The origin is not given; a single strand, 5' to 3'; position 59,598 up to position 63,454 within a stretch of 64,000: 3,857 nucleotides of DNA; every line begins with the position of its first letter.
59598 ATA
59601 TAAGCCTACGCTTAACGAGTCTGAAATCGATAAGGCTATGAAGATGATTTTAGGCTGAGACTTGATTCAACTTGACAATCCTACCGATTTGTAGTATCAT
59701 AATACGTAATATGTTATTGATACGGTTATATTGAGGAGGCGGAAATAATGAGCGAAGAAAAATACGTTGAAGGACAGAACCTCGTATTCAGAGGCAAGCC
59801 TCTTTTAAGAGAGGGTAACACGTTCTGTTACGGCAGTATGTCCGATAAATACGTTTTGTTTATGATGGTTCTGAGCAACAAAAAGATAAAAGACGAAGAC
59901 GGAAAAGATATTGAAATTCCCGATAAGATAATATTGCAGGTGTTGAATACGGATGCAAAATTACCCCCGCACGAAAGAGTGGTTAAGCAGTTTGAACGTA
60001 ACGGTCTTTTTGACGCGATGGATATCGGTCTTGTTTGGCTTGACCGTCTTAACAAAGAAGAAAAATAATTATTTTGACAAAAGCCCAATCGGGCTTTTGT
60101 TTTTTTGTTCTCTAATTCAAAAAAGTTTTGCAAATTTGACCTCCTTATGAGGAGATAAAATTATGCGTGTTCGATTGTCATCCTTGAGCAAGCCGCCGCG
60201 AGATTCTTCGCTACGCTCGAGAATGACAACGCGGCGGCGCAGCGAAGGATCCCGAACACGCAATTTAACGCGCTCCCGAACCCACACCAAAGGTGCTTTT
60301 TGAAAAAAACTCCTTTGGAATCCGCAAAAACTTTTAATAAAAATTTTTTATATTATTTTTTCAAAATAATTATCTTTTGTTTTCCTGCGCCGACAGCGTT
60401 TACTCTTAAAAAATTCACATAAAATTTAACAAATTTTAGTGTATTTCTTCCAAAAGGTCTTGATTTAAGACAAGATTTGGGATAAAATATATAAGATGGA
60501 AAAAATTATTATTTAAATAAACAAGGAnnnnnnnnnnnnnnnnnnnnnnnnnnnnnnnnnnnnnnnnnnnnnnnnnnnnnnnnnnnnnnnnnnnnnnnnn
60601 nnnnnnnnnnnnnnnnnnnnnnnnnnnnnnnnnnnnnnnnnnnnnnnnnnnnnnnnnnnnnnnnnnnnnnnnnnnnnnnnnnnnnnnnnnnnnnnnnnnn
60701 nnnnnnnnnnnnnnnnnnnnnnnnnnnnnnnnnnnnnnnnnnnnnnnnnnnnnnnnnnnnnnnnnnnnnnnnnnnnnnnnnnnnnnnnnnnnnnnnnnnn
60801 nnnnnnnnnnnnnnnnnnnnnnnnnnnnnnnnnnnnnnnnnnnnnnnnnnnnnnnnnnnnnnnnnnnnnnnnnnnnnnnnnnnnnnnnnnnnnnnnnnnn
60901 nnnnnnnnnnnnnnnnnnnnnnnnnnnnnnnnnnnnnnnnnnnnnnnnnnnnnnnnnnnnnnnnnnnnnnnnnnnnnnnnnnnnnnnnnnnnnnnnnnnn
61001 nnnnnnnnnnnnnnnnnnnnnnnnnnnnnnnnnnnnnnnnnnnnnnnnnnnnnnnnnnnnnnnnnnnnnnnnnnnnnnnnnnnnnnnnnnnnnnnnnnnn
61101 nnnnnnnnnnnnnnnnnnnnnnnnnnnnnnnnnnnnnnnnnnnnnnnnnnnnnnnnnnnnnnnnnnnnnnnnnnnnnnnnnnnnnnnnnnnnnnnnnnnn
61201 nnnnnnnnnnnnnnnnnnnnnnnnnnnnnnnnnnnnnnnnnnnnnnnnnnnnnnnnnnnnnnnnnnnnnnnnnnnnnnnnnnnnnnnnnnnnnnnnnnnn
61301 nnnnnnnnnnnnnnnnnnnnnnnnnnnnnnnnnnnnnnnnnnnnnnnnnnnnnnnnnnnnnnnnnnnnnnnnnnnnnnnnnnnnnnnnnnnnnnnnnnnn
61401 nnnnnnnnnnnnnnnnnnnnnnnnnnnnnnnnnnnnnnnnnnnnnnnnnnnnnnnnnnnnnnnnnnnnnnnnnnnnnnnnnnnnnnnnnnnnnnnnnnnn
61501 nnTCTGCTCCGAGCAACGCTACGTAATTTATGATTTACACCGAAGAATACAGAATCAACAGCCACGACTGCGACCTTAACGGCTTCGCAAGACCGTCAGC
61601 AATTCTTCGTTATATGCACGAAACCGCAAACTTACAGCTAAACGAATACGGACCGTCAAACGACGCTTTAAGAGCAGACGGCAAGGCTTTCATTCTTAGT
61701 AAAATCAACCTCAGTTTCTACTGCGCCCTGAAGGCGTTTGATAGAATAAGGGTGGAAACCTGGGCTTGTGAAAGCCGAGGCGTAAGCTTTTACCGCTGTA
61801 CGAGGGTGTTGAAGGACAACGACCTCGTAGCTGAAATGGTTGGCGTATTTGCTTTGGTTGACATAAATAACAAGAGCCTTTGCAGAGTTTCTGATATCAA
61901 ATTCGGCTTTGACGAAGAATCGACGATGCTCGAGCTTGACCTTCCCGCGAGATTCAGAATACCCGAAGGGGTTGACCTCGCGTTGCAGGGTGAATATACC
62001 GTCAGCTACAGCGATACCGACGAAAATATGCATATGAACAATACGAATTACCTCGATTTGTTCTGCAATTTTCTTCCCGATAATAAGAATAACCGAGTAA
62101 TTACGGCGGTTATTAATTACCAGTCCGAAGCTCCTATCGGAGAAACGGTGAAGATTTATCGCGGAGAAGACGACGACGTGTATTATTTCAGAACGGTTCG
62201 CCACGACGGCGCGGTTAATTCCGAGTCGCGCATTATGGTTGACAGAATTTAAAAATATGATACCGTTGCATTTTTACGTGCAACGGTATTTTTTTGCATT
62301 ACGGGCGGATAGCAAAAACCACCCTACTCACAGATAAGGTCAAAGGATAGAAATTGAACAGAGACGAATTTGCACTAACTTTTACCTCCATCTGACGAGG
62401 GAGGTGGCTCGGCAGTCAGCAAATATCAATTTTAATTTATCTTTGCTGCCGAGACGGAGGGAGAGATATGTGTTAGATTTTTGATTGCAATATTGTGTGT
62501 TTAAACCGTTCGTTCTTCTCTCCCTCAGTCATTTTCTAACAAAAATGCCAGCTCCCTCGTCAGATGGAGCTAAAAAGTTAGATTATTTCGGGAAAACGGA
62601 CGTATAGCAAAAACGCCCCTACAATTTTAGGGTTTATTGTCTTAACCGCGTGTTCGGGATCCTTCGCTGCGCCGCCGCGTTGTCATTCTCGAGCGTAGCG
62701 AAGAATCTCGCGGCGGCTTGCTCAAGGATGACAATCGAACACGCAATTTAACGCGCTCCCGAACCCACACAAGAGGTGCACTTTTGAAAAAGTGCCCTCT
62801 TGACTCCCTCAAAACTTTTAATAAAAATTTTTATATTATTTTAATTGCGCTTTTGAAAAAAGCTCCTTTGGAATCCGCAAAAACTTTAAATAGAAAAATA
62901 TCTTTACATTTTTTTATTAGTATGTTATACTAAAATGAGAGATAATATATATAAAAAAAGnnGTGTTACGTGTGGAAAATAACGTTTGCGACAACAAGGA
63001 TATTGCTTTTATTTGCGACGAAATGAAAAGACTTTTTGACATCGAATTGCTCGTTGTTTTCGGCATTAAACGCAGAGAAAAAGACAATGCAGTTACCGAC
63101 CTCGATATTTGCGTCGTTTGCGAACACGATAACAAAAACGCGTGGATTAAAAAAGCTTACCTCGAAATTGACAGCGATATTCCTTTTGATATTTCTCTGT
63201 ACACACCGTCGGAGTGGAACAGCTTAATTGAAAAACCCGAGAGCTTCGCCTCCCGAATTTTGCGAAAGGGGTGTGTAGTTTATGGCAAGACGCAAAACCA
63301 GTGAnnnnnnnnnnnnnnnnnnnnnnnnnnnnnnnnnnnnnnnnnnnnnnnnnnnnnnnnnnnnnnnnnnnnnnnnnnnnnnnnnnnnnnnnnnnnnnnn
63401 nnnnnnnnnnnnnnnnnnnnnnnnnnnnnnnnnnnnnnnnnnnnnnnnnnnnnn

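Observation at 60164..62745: The same K module sits in opposite orientations at two loci 2.4 kb apart, between identical inverted repeats and next to the same flank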

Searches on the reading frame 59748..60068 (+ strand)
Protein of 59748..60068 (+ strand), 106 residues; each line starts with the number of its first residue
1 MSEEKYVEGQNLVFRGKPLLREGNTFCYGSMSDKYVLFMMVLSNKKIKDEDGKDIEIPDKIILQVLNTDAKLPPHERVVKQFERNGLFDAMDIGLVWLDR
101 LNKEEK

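Call 29: find_encoding_contigs(protein=window:59748-60068:+, flank=3000, max_places=10)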
Protein window:59748-60068:+ (106 aa): 24 contigs read that carry it; 1 place shown.
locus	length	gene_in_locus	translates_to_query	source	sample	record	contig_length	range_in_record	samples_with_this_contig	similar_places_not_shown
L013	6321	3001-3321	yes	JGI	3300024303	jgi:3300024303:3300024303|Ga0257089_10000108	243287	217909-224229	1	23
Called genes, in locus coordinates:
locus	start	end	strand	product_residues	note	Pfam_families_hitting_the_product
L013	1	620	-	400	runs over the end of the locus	PF00871:Acetate_kinase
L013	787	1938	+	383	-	PF05636:HIGH_NTase1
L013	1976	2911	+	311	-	-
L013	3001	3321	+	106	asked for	-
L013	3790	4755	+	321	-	PF01116:F_bP_aldolase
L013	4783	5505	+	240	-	PF01643:Acyl-ACP_TE, PF13279:4HBT_2, PF20791:Acyl-ACP_TE_C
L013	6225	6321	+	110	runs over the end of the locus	-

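Call 77: search_protein_families(library=pfam, proteins=[window:59748-60068:+], max_evalue=0.00001)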
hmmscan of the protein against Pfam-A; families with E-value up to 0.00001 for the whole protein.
window:59748-60068:+ (106 aa): 0 families

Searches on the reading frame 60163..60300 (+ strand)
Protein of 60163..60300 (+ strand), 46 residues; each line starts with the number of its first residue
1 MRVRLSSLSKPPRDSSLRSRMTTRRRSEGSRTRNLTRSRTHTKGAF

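Call 53: find_homologous_proteins(query=window:60163-60300:+, max_evalue=10)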
Query seq(46 aa): no candidate shares three 5-residue words with the query. No homologue found.

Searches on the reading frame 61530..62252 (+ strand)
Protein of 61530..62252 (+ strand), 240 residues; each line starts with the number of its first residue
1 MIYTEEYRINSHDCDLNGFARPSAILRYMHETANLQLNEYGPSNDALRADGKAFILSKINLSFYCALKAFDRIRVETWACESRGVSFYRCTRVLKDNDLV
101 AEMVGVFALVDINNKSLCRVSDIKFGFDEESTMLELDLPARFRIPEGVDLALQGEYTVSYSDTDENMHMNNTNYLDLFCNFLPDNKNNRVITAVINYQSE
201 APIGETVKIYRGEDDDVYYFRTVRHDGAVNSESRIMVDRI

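Call 15: find_encoding_contigs(protein=window:61530-62252:+, flank=4000, max_places=10)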
Protein window:61530-62252:+ (240 aa): 24 contigs read that carry it; 2 places shown.
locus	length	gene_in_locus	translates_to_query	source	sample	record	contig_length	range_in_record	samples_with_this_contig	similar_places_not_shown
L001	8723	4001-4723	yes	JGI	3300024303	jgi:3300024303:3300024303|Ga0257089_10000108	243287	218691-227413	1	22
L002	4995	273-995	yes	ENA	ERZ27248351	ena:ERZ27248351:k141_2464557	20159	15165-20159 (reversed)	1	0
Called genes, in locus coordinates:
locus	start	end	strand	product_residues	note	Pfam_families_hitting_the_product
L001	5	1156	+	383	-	PF05636:HIGH_NTase1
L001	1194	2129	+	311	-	-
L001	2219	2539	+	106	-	-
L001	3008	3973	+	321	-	PF01116:F_bP_aldolase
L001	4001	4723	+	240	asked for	PF01643:Acyl-ACP_TE, PF13279:4HBT_2, PF20791:Acyl-ACP_TE_C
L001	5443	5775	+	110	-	-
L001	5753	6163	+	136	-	PF05168:HEPN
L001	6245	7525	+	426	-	PF10509:GalKase_gal_bdg, PF00288:GHMP_kinases_N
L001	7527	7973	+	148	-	-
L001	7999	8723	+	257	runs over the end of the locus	PF23023:Anti-Pycsar_Apyc1, PF00753:Lactamase_B, PF12706:Lactamase_B_2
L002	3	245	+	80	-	?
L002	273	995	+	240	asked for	PF01643:Acyl-ACP_TE, PF13279:4HBT_2, PF20791:Acyl-ACP_TE_C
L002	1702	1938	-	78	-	PF13083:KH_KhpA-B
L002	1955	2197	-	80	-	PF00886:Ribosomal_S16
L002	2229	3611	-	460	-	PF02881:SRP54_N, PF00448:SRP54, PF01656:CbiA (weak), PF02978:SRP_SPB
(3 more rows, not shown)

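Call 33: find_homologous_proteins(query=window:61530-62252:+, max_evalue=1e-40)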
Query window:61530-62252:+ (240 aa): 133 proteins with E <= 1e-40 among 419 candidates; the best 120 are listed.
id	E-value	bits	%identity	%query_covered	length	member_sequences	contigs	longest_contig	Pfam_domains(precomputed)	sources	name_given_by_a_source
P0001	2.8e-158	542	99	100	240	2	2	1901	PF20791.4,PF13279.13,PF01643.24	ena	-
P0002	7.1e-139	479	89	100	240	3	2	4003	PF20791.4,PF13279.13,PF01643.24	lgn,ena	-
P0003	4.1e-124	431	79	100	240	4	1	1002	PF20791.4,PF13279.13,PF01643.24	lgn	-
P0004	2.0e-121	422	76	100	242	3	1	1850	PF20791.4,PF13279.13,PF01643.24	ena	-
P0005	5.0e-121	420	75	100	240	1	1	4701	PF20791.4,PF13279.13,PF01643.24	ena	-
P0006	9.6e-121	420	77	100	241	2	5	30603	PF20791.4,PF13279.13,PF01643.24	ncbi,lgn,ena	-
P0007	9.8e-121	420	77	100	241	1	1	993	PF20791.4,PF13279.13,PF01643.24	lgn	-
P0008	1.6e-120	419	76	100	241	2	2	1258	PF20791.4,PF13279.13,PF01643.24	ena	-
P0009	3.5e-120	418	78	100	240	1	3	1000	PF20791.4,PF13279.13,PF01643.24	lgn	-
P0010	3.6e-120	418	77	100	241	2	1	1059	PF20791.4,PF13279.13,PF01643.24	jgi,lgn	jgi:acyl-ACP thioesterase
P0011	9.8e-120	416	75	100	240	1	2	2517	PF20791.4,PF13279.13,PF01643.24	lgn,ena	-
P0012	1.3e-119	416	77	100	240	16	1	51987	PF20791.4,PF13279.13,PF01643.24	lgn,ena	-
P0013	2.0e-119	415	76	100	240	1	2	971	PF20791.4,PF13279.13,PF01643.24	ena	-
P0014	2.6e-119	415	76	100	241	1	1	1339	PF20791.4,PF13279.13,PF01643.24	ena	-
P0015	3.5e-119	414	76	100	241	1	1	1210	PF20791.4,PF13279.13,PF01643.24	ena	-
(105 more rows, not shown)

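Call 34: find_encoding_contigs(protein=P0001, flank=4000, max_places=10)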
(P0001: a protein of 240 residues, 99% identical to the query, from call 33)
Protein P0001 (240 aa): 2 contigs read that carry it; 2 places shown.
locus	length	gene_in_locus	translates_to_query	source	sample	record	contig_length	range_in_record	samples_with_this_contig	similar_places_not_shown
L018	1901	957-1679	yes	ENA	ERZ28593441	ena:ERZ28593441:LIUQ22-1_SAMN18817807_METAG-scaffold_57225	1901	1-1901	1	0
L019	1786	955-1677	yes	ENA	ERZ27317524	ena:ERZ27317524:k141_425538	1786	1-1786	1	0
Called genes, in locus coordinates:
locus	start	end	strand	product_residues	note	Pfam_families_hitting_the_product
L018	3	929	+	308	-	?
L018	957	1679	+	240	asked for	PF01643:Acyl-ACP_TE, PF13279:4HBT_2, PF20791:Acyl-ACP_TE_C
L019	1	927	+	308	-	?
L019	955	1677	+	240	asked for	PF01643:Acyl-ACP_TE, PF13279:4HBT_2, PF20791:Acyl-ACP_TE_C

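Call 35: find_encoding_contigs(protein=P0002, flank=4000, max_places=10)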
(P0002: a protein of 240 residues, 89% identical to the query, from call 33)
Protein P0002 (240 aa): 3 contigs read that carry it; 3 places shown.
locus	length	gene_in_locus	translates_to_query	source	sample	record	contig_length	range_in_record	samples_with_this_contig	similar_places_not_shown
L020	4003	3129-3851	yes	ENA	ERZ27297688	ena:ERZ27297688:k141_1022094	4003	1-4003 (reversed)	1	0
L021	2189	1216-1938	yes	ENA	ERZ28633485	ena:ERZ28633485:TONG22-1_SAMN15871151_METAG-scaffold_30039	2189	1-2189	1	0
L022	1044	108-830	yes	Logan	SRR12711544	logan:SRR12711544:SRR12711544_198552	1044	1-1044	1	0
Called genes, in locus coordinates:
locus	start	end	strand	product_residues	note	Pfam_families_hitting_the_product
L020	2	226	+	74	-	?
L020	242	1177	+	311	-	-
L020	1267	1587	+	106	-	-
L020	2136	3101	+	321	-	PF01116:F_bP_aldolase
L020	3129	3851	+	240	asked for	PF01643:Acyl-ACP_TE, PF13279:4HBT_2, PF20791:Acyl-ACP_TE_C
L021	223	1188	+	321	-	PF01116:F_bP_aldolase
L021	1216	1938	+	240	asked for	PF01643:Acyl-ACP_TE, PF13279:4HBT_2, PF20791:Acyl-ACP_TE_C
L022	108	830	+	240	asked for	PF01643:Acyl-ACP_TE, PF13279:4HBT_2, PF20791:Acyl-ACP_TE_C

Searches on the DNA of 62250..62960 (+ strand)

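Call 66: search_rna_families(source=window, start=62250, end=62960, threshold=evalue, max_evalue=5, show_alignments=3)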
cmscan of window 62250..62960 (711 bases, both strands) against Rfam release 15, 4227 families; matches with E-value up to 5: 9.
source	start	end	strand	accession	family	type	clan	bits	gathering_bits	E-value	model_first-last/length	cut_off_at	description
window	62381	62574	-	RF04210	MIR8643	Gene; miRNA;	-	21.8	135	0.087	1-150/150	no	MIR8643 microRNA precursor family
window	62250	62297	+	RF02074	STnc240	Gene; sRNA;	-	20.1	55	3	27-77/77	5'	Enterobacterial sRNA STnc240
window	62250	62301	+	RF00557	L10_leader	Cis-reg; leader;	-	19.3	44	1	86-138/138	5'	Ribosomal protein L10 leader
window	62251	62295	+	RF04242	mir-5595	Gene; miRNA;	-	18.9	100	0.84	1-72/72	no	mir-5595 microRNA precursor family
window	62452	62531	-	RF00376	HIV_GSL3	Cis-reg;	-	16.8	42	4.7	1-84/84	no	HIV gag stem loop 3 (GSL3)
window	62665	62960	-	RF02546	LSU_trypano_mito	Gene; rRNA;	CL00112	16.3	60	0.4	51-561/561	5'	Trypanosomatid mitochondrial large subunit ribosomal RNA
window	62770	62864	-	RF04180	BTnc231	Gene; sRNA;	-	14.4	80.4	3.1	1-154/154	no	Bacteroides sRNA BTnc231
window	62657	62708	+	RF00784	mir-486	Gene; miRNA;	-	14.1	69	3.9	1-68/68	no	mir-486 microRNA precursor family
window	62821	62871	-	RF00032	Histone3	Cis-reg;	-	13.7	34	2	1-46/46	no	Histone 3' UTR stem-loop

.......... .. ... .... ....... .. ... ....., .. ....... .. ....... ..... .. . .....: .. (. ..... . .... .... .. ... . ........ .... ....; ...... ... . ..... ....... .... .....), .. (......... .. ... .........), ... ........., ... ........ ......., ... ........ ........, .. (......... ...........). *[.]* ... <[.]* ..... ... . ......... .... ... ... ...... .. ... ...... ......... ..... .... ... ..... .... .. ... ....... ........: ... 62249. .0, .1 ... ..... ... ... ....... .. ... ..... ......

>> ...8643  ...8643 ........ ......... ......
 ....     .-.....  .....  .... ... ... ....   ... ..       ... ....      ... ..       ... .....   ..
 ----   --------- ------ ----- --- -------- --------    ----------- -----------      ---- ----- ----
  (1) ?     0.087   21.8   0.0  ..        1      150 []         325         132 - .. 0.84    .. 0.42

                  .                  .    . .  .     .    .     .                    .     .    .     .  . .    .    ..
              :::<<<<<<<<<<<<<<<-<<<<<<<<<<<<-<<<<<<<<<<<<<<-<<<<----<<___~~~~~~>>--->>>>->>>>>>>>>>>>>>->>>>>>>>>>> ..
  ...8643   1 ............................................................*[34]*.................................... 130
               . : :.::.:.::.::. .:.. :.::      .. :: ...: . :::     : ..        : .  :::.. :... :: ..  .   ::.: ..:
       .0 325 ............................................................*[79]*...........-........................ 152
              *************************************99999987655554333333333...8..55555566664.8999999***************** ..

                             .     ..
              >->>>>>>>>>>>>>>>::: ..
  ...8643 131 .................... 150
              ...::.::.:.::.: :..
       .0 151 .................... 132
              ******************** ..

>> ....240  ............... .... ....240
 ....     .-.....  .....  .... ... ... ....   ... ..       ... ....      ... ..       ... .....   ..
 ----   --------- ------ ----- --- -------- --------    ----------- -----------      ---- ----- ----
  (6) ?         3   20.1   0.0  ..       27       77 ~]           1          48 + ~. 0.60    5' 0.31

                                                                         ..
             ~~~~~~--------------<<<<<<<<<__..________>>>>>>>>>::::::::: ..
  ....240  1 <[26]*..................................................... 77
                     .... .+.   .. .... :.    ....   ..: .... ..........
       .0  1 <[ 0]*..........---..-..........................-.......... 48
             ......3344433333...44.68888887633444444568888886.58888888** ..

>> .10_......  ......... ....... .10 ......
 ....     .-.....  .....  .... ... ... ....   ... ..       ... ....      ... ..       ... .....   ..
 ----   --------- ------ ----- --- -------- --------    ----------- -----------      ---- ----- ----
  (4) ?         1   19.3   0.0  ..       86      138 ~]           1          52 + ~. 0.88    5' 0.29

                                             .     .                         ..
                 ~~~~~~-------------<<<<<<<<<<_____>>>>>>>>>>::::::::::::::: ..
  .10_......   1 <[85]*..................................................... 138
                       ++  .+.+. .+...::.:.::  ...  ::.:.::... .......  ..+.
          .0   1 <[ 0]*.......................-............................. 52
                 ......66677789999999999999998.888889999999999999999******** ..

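Call 89: search_dna_similar(query=window:62640-62775:+, collection=plasmids, mode=distant, max_evalue=0.001, max_rows=15)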
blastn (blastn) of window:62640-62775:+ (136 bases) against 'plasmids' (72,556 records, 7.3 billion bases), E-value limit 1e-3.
No match.

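Call 90: search_dna_similar(query=window:62640-62775:+, collection=phages, mode=distant, max_evalue=0.001, max_rows=15)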
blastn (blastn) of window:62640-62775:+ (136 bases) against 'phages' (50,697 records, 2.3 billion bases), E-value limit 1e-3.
No match.

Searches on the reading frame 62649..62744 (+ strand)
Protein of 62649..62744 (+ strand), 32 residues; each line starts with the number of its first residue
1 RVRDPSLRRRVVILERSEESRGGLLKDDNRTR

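Call 69: search_protein_representatives(protein=window:62649-62744:+)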
Query: 32 residues. Proteins with E-value up to 0.001 (for the whole library): 10; up to 1e-10: 2; up to 1e-30: 0. The best 10 are listed.
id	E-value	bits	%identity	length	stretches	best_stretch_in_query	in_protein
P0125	2.8e-11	55.9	100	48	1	2-32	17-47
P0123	2.9e-11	55.9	100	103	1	1-32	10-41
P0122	1.2e-08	48.1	91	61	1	1-32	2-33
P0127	9.6e-07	42.5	83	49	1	1-30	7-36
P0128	2.4e-05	38.3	80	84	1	1-30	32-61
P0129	8.3e-05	36.7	82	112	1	3-30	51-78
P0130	1.1e-04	36.3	81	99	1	3-29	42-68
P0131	1.4e-04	36.0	80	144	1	1-30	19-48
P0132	1.4e-04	36.0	83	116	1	1-29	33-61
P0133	5.3e-04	34.3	76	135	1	2-30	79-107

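Call 71: find_encoding_contigs(protein=P0129, flank=5000, max_places=6)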
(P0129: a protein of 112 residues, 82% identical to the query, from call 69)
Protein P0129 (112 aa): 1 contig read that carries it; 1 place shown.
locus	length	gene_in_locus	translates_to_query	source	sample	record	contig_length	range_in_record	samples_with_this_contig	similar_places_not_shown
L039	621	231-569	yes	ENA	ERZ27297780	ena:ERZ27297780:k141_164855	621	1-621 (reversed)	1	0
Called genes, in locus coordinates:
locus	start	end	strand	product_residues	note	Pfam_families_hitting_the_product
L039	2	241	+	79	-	?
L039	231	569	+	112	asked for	-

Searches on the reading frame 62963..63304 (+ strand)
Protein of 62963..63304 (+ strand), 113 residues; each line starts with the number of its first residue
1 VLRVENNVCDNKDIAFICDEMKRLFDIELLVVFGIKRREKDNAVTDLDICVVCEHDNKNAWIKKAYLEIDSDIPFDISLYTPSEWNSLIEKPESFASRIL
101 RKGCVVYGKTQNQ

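Call 54: find_encoding_contigs(protein=window:62972-63304:+, flank=1500, max_places=10)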
Protein window:62972-63304:+ (110 aa): 18 contigs read that carry it; 7 places shown.
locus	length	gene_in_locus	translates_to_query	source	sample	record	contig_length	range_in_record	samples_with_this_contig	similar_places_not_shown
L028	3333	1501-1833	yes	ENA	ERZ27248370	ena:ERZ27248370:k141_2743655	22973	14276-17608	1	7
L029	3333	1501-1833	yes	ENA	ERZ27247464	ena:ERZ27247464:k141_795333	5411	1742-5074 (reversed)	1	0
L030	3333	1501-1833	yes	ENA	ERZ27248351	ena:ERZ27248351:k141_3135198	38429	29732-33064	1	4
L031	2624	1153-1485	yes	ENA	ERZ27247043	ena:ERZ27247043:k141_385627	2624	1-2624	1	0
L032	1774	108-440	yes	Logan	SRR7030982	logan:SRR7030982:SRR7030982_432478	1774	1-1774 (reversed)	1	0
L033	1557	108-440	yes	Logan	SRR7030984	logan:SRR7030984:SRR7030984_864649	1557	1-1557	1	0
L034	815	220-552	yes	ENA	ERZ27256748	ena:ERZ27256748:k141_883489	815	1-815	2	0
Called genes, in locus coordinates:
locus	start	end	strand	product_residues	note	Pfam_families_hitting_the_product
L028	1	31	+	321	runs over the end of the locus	PF01116:F_bP_aldolase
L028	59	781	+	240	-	PF01643:Acyl-ACP_TE, PF13279:4HBT_2, PF20791:Acyl-ACP_TE_C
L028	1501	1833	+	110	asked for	-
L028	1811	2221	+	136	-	PF05168:HEPN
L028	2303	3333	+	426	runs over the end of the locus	PF10509:GalKase_gal_bdg, PF00288:GHMP_kinases_N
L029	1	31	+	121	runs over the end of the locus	?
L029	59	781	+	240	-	PF01643:Acyl-ACP_TE, PF13279:4HBT_2, PF20791:Acyl-ACP_TE_C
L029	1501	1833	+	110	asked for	-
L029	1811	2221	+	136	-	PF05168:HEPN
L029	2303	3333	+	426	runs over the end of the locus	PF10509:GalKase_gal_bdg, PF00288:GHMP_kinases_N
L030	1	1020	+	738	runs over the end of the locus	PF04851:ResIII (weak), PF00270:DEAD, PF00271:Helicase_C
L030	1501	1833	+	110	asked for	-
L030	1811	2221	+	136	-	PF05168:HEPN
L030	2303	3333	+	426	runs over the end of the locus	PF10509:GalKase_gal_bdg, PF00288:GHMP_kinases_N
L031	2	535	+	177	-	?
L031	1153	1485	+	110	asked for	-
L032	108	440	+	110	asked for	-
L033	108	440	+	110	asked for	-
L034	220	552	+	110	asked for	-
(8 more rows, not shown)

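Call 77: search_protein_families(library=pfam, proteins=[window:62963-63304:+], max_evalue=0.00001)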
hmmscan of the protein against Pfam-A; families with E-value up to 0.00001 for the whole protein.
window:62963-63304:+ (113 aa): 0 families
